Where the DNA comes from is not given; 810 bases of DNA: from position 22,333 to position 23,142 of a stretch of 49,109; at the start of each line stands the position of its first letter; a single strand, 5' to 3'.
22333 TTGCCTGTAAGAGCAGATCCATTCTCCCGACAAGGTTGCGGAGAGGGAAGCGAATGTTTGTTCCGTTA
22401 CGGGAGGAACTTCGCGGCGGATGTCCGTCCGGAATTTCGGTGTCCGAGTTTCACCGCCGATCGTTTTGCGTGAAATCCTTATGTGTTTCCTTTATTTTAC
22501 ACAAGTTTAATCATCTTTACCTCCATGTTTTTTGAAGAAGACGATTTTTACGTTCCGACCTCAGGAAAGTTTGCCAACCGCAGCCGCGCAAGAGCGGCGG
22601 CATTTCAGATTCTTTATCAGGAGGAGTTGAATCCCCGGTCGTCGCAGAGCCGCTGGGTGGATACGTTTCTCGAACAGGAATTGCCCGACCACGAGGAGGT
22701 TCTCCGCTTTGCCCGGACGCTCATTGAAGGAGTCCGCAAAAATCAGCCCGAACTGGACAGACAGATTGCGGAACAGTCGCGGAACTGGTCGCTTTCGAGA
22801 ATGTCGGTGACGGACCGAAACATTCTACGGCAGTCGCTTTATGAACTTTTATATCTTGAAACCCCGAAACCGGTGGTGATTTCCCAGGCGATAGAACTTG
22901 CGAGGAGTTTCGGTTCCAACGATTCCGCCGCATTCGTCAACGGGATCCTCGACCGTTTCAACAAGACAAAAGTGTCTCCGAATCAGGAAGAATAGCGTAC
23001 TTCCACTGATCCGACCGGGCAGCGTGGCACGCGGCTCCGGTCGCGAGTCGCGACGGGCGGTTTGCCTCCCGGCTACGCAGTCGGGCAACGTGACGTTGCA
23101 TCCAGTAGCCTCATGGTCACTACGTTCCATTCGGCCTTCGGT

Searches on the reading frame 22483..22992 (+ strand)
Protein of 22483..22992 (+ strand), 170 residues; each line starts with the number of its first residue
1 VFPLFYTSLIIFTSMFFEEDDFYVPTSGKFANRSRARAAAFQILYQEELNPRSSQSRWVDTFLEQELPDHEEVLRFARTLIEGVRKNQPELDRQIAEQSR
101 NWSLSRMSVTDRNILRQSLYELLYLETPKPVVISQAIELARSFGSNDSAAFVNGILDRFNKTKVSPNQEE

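Call 3: search_protein_families(library=pfam, proteins=[window:22483-22992:+], max_evalue=0.01)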
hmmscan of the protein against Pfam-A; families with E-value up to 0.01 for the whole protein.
window:22483-22992:+ (170 aa): 1 family
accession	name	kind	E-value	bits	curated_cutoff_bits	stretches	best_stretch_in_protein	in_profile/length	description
PF01029.23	NusB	-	5.3e-34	117.9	23.1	1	35-161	2-133/133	NusB family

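Call 4: search_protein_families(library=ncbifam, proteins=[window:22483-22992:+], max_evalue=0.01)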
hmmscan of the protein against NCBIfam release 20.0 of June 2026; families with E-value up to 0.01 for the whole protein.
window:22483-22992:+ (170 aa): 7 families
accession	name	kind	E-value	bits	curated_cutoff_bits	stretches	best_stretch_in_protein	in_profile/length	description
TIGR01951.1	nusB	equivalog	8.7e-37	126.3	88.35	1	32-161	1-129/131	transcription antitermination factor NusB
NF001223.0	PRK00202.1-1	equivalog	8.9e-28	97.2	131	1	31-161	7-142/146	transcription antitermination factor NusB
NF011494.0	PRK14902.1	equivalog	9.3e-14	51.1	319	1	34-165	3-131/444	16S rRNA (cytosine(967)-C(5))-methyltransferase RsmB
NF001230.0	PRK00202.2-5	equivalog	9.9e-13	48.2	132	1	33-162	22-150/165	transcription antitermination factor NusB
TIGR00563.1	rsmB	equivalog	1.2e-07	31.3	269.05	1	37-165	1-126/437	16S rRNA (cytosine(967)-C(5))-methyltransferase RsmB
NF011493.0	PRK14901.1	equivalog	9.6e-07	27.9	540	1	35-162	4-128/447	16S rRNA (cytosine(967)-C(5))-methyltransferase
NF008149.0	PRK10901.1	equivalog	0.00051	19.1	375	1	77-163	48-133/434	16S rRNA (cytosine(967)-C(5))-methyltransferase RsmB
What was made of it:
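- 22483..22995 (+): nusB, downstream partner in the conserved ribH-nusB(-ftsY) arrangement. Pfam NusB at E 5.3e-34 and TIGR01951 (calls 3, 4).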
